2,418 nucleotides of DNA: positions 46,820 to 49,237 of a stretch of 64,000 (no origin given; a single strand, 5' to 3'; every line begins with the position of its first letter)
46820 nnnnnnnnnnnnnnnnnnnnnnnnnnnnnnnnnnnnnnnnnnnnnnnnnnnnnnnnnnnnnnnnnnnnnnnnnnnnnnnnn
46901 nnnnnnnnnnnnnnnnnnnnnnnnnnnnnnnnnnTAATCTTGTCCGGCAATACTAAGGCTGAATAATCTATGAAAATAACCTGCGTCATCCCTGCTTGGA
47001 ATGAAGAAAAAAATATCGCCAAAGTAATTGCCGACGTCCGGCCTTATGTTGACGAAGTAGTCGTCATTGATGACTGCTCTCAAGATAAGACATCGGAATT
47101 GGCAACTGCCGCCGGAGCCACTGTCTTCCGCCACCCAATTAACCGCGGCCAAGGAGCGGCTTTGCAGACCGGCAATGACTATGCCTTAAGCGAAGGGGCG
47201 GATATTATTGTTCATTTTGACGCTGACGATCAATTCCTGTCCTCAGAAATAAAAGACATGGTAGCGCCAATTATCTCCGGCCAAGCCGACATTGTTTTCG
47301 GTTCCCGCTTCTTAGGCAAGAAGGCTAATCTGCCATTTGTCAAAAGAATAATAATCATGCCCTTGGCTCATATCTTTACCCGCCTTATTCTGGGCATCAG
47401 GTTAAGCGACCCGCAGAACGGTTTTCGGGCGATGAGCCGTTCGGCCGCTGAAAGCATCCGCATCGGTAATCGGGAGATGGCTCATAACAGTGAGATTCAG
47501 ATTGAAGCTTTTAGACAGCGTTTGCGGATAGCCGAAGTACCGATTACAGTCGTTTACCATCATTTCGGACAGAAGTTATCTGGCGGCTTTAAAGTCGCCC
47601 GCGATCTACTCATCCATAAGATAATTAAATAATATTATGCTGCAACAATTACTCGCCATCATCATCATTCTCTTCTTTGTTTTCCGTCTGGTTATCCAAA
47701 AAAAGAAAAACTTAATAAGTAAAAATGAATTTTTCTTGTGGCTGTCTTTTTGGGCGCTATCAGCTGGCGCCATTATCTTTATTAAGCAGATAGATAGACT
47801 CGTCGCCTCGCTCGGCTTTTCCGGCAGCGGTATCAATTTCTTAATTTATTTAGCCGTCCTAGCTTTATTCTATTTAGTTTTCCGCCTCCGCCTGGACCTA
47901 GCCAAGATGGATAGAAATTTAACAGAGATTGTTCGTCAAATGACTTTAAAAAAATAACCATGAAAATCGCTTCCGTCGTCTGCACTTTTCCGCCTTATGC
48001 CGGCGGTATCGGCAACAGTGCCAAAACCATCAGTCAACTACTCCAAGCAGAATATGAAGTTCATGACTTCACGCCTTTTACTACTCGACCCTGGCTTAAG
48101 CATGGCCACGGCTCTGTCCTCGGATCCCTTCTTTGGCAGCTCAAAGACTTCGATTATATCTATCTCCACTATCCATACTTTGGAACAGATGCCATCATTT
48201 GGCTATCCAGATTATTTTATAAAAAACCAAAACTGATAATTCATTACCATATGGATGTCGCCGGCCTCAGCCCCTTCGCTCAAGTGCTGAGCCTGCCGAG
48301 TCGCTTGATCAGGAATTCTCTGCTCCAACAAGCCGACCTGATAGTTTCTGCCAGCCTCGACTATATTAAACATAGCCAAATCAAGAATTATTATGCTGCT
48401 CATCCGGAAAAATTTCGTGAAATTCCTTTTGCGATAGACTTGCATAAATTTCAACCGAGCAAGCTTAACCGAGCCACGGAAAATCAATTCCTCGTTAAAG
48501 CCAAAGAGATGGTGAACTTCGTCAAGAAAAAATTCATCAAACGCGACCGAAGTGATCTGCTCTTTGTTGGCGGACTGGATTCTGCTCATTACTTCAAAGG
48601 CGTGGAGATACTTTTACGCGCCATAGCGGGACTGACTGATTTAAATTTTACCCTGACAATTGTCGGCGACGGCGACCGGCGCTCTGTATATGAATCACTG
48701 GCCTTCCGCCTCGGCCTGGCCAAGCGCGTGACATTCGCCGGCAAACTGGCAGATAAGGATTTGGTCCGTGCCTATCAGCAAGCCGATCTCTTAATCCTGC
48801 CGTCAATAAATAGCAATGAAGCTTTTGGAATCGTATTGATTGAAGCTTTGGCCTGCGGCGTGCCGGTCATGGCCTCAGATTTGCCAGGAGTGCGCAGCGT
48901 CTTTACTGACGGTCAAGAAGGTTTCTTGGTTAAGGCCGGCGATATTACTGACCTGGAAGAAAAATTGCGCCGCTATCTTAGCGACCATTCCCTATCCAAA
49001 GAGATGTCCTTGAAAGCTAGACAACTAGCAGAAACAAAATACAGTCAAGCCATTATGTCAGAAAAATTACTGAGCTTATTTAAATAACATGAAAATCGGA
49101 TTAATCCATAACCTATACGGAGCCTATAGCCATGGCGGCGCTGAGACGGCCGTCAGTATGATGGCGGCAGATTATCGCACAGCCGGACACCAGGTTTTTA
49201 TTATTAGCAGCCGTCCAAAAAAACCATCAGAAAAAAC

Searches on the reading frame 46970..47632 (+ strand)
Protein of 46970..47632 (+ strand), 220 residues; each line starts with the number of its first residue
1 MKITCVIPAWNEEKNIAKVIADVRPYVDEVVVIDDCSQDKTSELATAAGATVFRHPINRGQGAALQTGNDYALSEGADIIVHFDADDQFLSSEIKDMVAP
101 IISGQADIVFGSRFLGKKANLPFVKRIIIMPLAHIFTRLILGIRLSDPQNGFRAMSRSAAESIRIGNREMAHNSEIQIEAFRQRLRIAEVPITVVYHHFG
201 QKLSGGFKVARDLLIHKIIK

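Call 29: search_protein_families(library=pfam, proteins=[window:46970-47632:+], max_evalue=0.001)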
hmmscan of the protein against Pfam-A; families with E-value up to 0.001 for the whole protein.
window:46970-47632:+ (220 aa): 1 family
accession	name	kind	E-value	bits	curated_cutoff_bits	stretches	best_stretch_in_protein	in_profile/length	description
PF00535.33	Glycos_transf_2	-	7.8e-28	97.9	23.3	1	5-163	2-167/168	Glycosyl transferase family 2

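Call 51: search_protein_families(library=ncbifam, proteins=[window:46970-47632:+], max_evalue=0.00001)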
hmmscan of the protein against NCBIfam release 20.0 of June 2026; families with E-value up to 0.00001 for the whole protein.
window:46970-47632:+ (220 aa): 9 families
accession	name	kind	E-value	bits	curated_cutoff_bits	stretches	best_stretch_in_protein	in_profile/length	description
NF058614.1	PPMAGASynPpgS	equivalog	1.6e-47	161.8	370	1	5-217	4-223/226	polyprenyl-phospho-N-acetylgalactosaminyl synthase PpgS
TIGR04182.1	glyco_TIGR04182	equivalog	2.6e-26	92.7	325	1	3-194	2-190/293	S-layer glycoprotein N-glycosyltransferase AglJ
NF041391.1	DPhHxTase_Halo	equivalog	4.7e-17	61.7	375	1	9-197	3-186/213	dolichyl-phosphate hexose transferase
NF010496.0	PRK13915.1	equivalog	1.5e-14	53.8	262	1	2-104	32-145/307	glucosyl-3-phosphoglycerate synthase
TIGR04283.1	glyco_like_mftF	equivalog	2.1e-11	43.8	182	1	3-128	1-125/221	TIGR04283 family arsenosugar biosynthesis glycosyltransferase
NF041865.1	EpsU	equivalog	9.7e-09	34.7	700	1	2-91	40-137/394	exopolysaccharide biosynthesis GT2 family glycosyltransferase EpsU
NF047588.1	GlcsyltransPgfSStrep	equivalog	2.1e-08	33.7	500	1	1-163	1-167/308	glycosyltransferase PgfS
TIGR03965.1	mycofact_glyco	equivalog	2.8e-08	33.1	280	1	2-97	75-175/467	mycofactocin biosynthesis glycosyltransferase MftF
TIGR03937.1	PgaC_IcaA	equivalog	4.8e-07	29.1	422.3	1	2-98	46-147/407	poly-beta-1,6-N-acetyl-D-glucosamine synthase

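Call 52: search_solved_structures(query=window:46970-47632:+, max_evalue=0.00001)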
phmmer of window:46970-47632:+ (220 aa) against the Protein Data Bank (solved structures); distinct sequences matched with E-value up to 0.00001: 1.
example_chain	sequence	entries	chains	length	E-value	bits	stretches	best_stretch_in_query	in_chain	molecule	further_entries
5mlz_A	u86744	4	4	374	6.2e-13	52.1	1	1-201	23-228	Dolichol monophosphate mannose synthase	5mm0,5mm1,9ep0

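Call 61: find_related_loci(query=A3, collection=metagenome_contigs, flank=6000)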
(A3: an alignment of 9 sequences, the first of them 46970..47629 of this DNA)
Query A3 (220 aa) in metagenome_contigs; peptide patterns used: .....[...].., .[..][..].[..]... (x = any residue, [..] = any of these).
600 stretches matched a pattern (row limit reached: there are more); 444 encode a relative of the query (tblastn E <= 1e-3); the best 80 are kept; 80 distinct loci.
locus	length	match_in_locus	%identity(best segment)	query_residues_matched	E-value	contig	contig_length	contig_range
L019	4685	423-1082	79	1-220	2e-119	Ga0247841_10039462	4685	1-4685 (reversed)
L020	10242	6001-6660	75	1-220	8e-116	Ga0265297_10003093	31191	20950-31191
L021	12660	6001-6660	75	1-220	4e-115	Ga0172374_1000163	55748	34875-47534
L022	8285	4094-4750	79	2-220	2e-114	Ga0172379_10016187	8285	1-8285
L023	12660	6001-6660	75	1-220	5e-113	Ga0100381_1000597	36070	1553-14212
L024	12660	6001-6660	75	1-220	5e-113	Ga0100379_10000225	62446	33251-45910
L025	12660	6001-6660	77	1-220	1e-112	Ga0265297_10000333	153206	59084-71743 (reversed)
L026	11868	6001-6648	80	1-216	2e-112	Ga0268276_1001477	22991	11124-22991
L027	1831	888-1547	77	1-220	8e-119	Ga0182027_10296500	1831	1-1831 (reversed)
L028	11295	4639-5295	72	2-220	6e-111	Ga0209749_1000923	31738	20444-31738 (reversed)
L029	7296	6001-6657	72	2-220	6e-111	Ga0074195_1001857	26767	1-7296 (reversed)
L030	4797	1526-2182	73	2-220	4e-111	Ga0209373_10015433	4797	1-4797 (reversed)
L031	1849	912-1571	75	1-220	3e-116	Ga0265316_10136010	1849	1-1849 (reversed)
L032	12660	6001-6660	71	1-220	7e-108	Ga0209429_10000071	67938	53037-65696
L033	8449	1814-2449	73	1-212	3e-107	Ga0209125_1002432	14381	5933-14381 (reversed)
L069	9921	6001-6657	60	1-219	3e-88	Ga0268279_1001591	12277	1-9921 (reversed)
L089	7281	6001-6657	58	1-218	2e-84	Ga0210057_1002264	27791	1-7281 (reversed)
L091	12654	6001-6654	61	2-219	7e-84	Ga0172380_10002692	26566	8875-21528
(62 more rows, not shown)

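Call 67: find_homologous_proteins(query=L091:4229-5962:+, max_evalue=1e-60)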
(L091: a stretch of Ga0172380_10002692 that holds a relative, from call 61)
Query L091:4229-5962:+ (578 aa): 8000 proteins with E <= 1e-60 among 8000 candidates; the best 120 are listed.
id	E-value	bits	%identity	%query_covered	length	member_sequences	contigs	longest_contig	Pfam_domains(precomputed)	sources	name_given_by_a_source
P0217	0.0e+0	1250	100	100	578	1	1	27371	PF05157.21,PF00437.27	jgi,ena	-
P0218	0.0e+0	1128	88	100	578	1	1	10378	PF05157.21,PF00437.27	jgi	jgi:type IV pilus assembly protein PilB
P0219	0.0e+0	1124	88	100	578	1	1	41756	PF05157.21,PF00437.27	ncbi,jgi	ncbi:MAG: ATPase, T2SS/T4P/T4SS family [Patescibacteria group bacterium]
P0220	0.0e+0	1114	87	100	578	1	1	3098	PF05157.21,PF00437.27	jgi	-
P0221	0.0e+0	1113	87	100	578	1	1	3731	PF05157.21,PF00437.27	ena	-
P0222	0.0e+0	1112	87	100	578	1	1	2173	PF05157.21,PF00437.27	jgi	-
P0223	0.0e+0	1112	87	100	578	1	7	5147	PF05157.21,PF00437.27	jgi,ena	-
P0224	0.0e+0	1112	87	100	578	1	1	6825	PF05157.21,PF00437.27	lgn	-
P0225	0.0e+0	1111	87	100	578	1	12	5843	PF05157.21,PF00437.27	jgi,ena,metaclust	metaclust:\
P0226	0.0e+0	1110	87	100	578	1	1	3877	PF05157.21,PF00437.27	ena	-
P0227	0.0e+0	1110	87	100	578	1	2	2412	PF05157.21,PF00437.27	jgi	-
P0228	0.0e+0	1109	87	100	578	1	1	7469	PF05157.21,PF00437.27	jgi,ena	-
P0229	0.0e+0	1109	87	100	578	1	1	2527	PF05157.21,PF00437.27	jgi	-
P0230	0.0e+0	1109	87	100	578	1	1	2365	PF05157.21,PF00437.27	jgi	-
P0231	0.0e+0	1107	87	100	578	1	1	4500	PF05157.21,PF00437.27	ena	-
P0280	3.9e-285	964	76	100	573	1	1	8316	PF05157.21,PF00437.27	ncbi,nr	ncbi:Flp pilus assembly complex ATPase component TadA [Candidatus Falkowbacteria bacterium]|nr:Flp p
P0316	2.8e-282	955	75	100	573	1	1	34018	PF05157.21,PF00437.27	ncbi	ncbi:MAG: GspE/PulE family protein [Candidatus Falkowbacteria bacterium]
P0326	1.7e-281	952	74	100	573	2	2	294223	PF05157.21,PF00437.27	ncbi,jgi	ncbi:MAG: GspE/PulE family protein [Patescibacteria group bacterium]|jgi:type IV pilus assembly prot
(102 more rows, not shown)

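Call 69: find_encoding_contigs(protein=P0217, flank=10000, max_places=2)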
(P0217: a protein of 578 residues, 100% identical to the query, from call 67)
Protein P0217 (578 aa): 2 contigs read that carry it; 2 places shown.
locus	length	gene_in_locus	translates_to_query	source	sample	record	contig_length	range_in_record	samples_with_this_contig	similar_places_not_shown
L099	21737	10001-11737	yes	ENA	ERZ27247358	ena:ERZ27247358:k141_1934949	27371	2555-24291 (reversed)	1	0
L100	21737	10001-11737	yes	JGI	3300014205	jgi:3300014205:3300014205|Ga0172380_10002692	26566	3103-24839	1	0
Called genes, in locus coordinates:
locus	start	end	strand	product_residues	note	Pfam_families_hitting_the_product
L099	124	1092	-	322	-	PF01565:FAD_binding_4, PF02873:MurB_C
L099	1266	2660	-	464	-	PF01225:Mur_ligase, PF08245:Mur_ligase_M, PF02875:Mur_ligase_C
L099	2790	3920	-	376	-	PF03033:Glyco_transf_28, PF04101:Glyco_tran_28_C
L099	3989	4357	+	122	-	-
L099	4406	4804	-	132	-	-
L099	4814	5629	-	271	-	PF01844:HNH (weak), PF14279:HNH_5 (weak)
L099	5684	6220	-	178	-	-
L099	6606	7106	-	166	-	-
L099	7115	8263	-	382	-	PF01098:FTSW_RODA_SPOVE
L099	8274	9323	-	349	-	PF00953:Glycos_transf_4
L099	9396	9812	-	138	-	-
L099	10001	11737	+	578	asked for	PF05157:MshEN, PF00437:T2SSE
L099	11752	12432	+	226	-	PF00535:Glycos_transf_2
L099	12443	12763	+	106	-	PF10066:DUF2304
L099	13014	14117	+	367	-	PF13439:Glyco_transf_4, PF13579:Glyco_trans_4_4 (weak), PF20706:GT4-conflict, PF00534:Glycos_transf_1, PF13692:Glyco_trans_1_4, PF13524:Glyco_trans_1_2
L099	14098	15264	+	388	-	PF13439:Glyco_transf_4, PF13579:Glyco_trans_4_4, PF00534:Glycos_transf_1, PF13692:Glyco_trans_1_4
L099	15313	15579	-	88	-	-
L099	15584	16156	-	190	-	PF04350:PilO (weak)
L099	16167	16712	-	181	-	-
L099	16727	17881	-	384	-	PF11104:PilM_2, PF06723:MreB_Mbl (faint), PF14450:FtsA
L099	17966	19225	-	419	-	-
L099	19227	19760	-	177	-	-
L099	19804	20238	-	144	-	PF07963:N_methyl (weak)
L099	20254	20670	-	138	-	-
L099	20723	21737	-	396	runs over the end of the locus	PF00482:T2SSF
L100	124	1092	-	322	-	PF01565:FAD_binding_4, PF02873:MurB_C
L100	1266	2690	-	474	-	PF01225:Mur_ligase, PF08245:Mur_ligase_M, PF02875:Mur_ligase_C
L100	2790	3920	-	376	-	PF03033:Glyco_transf_28, PF04101:Glyco_tran_28_C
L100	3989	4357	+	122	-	-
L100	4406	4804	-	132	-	-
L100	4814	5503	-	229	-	PF01844:HNH (weak), PF14279:HNH_5 (weak)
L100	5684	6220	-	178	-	-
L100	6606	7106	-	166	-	-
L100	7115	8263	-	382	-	PF01098:FTSW_RODA_SPOVE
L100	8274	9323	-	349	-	PF00953:Glycos_transf_4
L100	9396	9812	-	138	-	-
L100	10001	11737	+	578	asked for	PF05157:MshEN, PF00437:T2SSE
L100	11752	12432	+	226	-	PF00535:Glycos_transf_2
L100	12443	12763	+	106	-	PF10066:DUF2304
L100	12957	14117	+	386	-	PF13439:Glyco_transf_4, PF13579:Glyco_trans_4_4, PF20706:GT4-conflict, PF00534:Glycos_transf_1, PF13692:Glyco_trans_1_4, PF13524:Glyco_trans_1_2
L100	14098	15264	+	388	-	PF13439:Glyco_transf_4, PF13579:Glyco_trans_4_4, PF00534:Glycos_transf_1, PF13692:Glyco_trans_1_4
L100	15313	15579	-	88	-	-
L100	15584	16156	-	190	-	PF04350:PilO (weak)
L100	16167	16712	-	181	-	-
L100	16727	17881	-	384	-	PF11104:PilM_2, PF06723:MreB_Mbl (faint), PF14450:FtsA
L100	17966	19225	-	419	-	-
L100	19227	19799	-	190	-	-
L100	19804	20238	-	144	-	PF07963:N_methyl (weak)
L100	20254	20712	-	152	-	-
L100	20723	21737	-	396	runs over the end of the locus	PF00482:T2SSF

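Call 70: find_encoding_contigs(protein=P0316, flank=10000, max_places=1)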
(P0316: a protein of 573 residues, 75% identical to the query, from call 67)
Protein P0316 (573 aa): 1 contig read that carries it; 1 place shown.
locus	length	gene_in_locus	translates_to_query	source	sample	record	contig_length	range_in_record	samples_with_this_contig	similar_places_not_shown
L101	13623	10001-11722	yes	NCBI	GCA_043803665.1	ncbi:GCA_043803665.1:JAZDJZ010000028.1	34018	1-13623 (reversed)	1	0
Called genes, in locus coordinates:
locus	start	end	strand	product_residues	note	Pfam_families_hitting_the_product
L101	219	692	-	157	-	-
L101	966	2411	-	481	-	PF01225:Mur_ligase, PF08245:Mur_ligase_M, PF02875:Mur_ligase_C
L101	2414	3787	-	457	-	PF01979:Amidohydro_1, PF07969:Amidohydro_3, PF01979:Amidohydro_1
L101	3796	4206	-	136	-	PF00583:Acetyltransf_1, PF13673:Acetyltransf_10, PF13508:Acetyltransf_7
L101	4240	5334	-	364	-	PF03033:Glyco_transf_28, PF04101:Glyco_tran_28_C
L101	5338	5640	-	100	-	PF01381:HTH_3, PF13443:HTH_26 (faint)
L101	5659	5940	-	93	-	PF05015:HigB-like_toxin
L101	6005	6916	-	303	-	PF02729:OTCace_N, PF00185:OTCace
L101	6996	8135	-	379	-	PF01098:FTSW_RODA_SPOVE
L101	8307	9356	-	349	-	PF00953:Glycos_transf_4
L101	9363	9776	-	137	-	-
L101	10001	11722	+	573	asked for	PF05157:MshEN, PF00437:T2SSE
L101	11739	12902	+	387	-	PF00482:T2SSF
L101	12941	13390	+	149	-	-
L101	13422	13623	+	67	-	?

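Call 77: find_homologous_proteins(query=P0316, max_evalue=1e-100)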
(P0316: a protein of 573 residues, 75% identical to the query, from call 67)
Query P0316 (573 aa): 7958 proteins with E <= 1e-100 among 8000 candidates; the best 120 are listed.
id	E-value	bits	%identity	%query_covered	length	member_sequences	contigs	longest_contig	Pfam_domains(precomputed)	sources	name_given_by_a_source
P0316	0.0e+0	1240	100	100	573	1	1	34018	PF05157.21,PF00437.27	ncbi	ncbi:MAG: GspE/PulE family protein [Candidatus Falkowbacteria bacterium]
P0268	0.0e+0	1177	94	100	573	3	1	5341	PF05157.21,PF00437.27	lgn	-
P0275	0.0e+0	1176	94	100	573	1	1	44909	PF05157.21,PF00437.27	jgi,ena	-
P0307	0.0e+0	1176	94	100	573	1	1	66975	PF05157.21,PF00437.27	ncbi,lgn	-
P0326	0.0e+0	1169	93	100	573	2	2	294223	PF05157.21,PF00437.27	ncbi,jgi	ncbi:MAG: GspE/PulE family protein [Patescibacteria group bacterium]|jgi:type IV pilus assembly prot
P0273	0.0e+0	1168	93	100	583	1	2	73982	PF05157.21,PF00437.27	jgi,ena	-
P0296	0.0e+0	1168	93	100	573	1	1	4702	PF05157.21,PF00437.27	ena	-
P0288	0.0e+0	1167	93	100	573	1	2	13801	PF05157.21,PF00437.27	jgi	jgi:type IV pilus assembly protein PilB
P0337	0.0e+0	1164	92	100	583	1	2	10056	PF05157.21,PF00437.27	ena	-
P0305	0.0e+0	1162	93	100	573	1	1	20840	PF05157.21,PF00437.27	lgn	-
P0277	0.0e+0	1162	93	100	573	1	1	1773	PF05157.21,PF00437.27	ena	-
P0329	0.0e+0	1162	92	100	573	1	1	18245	PF05157.21,PF00437.27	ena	-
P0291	0.0e+0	1162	92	100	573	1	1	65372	PF05157.21,PF00437.27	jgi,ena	-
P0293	0.0e+0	1156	92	100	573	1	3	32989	PF05157.21,PF00437.27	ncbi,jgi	jgi:type IV pilus assembly protein PilB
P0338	0.0e+0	1156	93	100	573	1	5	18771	PF05157.21,PF00437.27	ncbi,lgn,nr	ncbi:Flp pilus assembly complex ATPase component TadA [Patescibacteria group bacterium]|nr:Flp pilus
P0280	0.0e+0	1147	92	100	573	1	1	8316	PF05157.21,PF00437.27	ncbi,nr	ncbi:Flp pilus assembly complex ATPase component TadA [Candidatus Falkowbacteria bacterium]|nr:Flp p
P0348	0.0e+0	1049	82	100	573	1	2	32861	PF05157.21,PF00437.27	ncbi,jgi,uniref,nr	ncbi:hypothetical protein A3H09_03790 [Candidatus Falkowbacteria bacterium RIFCSPLOWO2_12_FULL_45_13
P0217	1.7e-282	956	75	100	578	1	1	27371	PF05157.21,PF00437.27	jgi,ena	-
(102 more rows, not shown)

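Call 78: find_encoding_contigs(protein=P0326, flank=10000, max_places=1)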
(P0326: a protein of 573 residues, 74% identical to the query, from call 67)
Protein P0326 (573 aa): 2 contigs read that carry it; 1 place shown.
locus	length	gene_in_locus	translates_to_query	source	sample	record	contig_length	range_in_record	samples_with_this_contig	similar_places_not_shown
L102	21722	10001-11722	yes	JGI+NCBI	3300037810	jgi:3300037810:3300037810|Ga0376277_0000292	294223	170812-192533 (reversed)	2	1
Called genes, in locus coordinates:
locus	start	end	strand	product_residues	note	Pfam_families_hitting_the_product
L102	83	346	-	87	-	-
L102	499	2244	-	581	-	PF00664:ABC_membrane, PF00005:ABC_tran, PF02463:SMC_N (faint)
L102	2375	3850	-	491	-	PF01225:Mur_ligase (faint), PF08245:Mur_ligase_M, PF02875:Mur_ligase_C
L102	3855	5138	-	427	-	PF01979:Amidohydro_1, PF07969:Amidohydro_3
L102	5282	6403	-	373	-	PF03033:Glyco_transf_28, PF04101:Glyco_tran_28_C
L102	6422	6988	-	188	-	PF03575:Peptidase_S51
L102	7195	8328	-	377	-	PF01098:FTSW_RODA_SPOVE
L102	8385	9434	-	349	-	PF00953:Glycos_transf_4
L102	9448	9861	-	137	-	-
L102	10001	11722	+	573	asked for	PF05157:MshEN, PF00437:T2SSE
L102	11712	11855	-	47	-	-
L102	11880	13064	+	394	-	PF00482:T2SSF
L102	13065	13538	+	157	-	-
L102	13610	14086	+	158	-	-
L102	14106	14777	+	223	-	-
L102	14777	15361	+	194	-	-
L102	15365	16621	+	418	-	-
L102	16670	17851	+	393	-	PF11104:PilM_2, PF06723:MreB_Mbl (faint), PF14450:FtsA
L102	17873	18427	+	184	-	PF05137:PilN (weak)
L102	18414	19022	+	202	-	-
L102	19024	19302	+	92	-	-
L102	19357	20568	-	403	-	PF00266:Aminotran_5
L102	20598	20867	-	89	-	PF01106:NifU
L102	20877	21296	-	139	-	PF01592:NifU_N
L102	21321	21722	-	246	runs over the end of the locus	PF18884:TSP3_bac (weak), PF03734:YkuD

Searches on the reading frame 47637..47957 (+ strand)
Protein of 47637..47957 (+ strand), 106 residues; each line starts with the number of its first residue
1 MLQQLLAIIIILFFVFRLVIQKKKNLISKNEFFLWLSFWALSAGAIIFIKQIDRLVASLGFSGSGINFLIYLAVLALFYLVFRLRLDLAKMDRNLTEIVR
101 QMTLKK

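Call 29: search_protein_families(library=pfam, proteins=[window:47637-47957:+], max_evalue=0.001)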
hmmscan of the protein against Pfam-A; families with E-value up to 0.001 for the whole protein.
window:47637-47957:+ (106 aa): 1 family
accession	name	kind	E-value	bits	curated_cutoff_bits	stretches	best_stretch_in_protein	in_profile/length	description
PF10066.14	DUF2304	-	3.4e-14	53.4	25.5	1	3-106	2-104/106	Uncharacterized conserved protein (DUF2304)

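Call 51: search_protein_families(library=ncbifam, proteins=[window:47637-47957:+], max_evalue=0.00001)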
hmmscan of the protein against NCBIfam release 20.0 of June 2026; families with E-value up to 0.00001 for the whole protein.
window:47637-47957:+ (106 aa): 0 families

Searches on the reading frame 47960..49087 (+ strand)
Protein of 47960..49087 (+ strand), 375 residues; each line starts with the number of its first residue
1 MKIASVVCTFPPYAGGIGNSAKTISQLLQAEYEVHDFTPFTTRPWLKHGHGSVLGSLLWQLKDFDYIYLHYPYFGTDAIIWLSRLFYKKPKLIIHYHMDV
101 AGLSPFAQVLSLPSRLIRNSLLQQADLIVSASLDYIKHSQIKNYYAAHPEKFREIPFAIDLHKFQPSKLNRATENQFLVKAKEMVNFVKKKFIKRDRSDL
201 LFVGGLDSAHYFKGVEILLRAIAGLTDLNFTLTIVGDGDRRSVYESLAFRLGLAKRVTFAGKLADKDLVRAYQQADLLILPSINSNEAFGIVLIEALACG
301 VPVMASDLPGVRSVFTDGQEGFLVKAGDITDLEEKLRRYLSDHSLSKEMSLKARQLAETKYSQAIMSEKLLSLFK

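Call 29: search_protein_families(library=pfam, proteins=[window:47960-49087:+], max_evalue=0.001)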
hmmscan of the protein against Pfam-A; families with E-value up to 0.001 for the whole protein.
window:47960-49087:+ (375 aa): 5 families
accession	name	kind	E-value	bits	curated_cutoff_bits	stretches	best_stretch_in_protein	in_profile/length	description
PF00534.26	Glycos_transf_1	-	2.6e-38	131.7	26.4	1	189-355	7-171/172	Glycosyl transferases group 1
PF13692.12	Glyco_trans_1_4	-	3.1e-33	115.5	27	1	199-342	3-142/142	Glycosyl transferases group 1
PF13524.12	Glyco_trans_1_2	-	2.7e-13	50.5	25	1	218-363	5-135/144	Glycosyl transferase-like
PF20706.3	GT4-conflict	-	5.8e-08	32.6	26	1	195-318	195-323/385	Family 4 Glycosyltransferase in conflict systems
PF13439.12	Glyco_transf_4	-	9.6e-05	22.9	28.5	0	52-161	59-168/170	Glycosyltransferase Family 4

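Call 51: search_protein_families(library=ncbifam, proteins=[window:47960-49087:+], max_evalue=0.00001)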
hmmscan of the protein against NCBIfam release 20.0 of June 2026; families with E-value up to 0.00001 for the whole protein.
window:47960-49087:+ (375 aa): 33 families (the best 25 are shown)
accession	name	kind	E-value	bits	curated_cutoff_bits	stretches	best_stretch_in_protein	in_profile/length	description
TIGR03449.1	mycothiol_MshA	equivalog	3.6e-30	105.2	462.5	1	118-374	158-400/406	D-inositol-3-phosphate glycosyltransferase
TIGR03999.1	thiol_BshA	equivalog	1.5e-26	93.2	273.7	1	227-369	227-365/375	N-acetyl-alpha-D-glucosaminyl L-malate synthase BshA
TIGR03088.1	stp2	hypoth_equivalog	3.4e-25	88.9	409.05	1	148-374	158-370/374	TIGR03088 family PEP-CTERM/XrtA system glycosyltransferase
NF041876.1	EPS_EpsE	equivalog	5.1e-25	88.5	400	1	211-369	225-388/389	exopolysaccharide biosynthesis GT4 family glycosyltransferase EpsE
TIGR04157.1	glyco_rSAM_CFB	subfamily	9.9e-22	77.5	400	1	182-373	212-405/406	TIGR04157 family glycosyltransferase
NF046085.1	XrtY_assoc_Gly1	equivalog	4.7e-20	71.8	400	1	179-375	191-382/387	XrtY-associated glycosyltransferase XYAG1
NF050063.1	ProtGlycPglJ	equivalog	8.3e-20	71.3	500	1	79-372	99-361/363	N-acetylgalactosamine-N,N'-diacetylbacillosaminyl-diphospho-undecaprenol 4-alpha-N-acetylgalactosaminyltransferase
TIGR02149.1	glgA_Coryne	subfamily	4e-19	69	302.4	1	122-374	142-387/391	glycogen synthase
NF047684.1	TeichurnBiosyTuaC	equivalog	1.4e-17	63.7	550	1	153-371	188-383/391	teichuronic acid biosynthesis protein TuaC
NF007396.0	PRK09922.1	equivalog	1.4e-17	63.6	385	1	195-350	180-334/361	lipopolysaccharide 1,6-galactosyltransferase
TIGR04063.1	stp3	hypoth_equivalog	1.5e-17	63.6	442.05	1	202-360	215-378/397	TIGR04063 family PEP-CTERM/XrtA system glycosyltransferase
NF050056.1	ProtGlycPglH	equivalog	1.2e-16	60.7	600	1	194-374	176-350/354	GalNAc-alpha-(1->4)-GalNAc-alpha-(1->3)-diNAcBac-PP-undecaprenol alpha-1,4-N-acetyl-D-galactosaminyltransferase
NF038229.1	Glyco4_Geo_Pelo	equivalog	5.7e-16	58.4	400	1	213-374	174-333/338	GPMC system family 4 glycosyltransferase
NF038295.1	EPS_HpsP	equivalog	8.8e-16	57.9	550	1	185-374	195-384/388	hormogonium polysaccharide biosynthesis glycosyltransferase HpsP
NF038298.1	EPS_HpsO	equivalog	1.9e-15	56.5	575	1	181-375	185-385/388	hormogonium polysaccharide biosynthesis glycosyltransferase HpsO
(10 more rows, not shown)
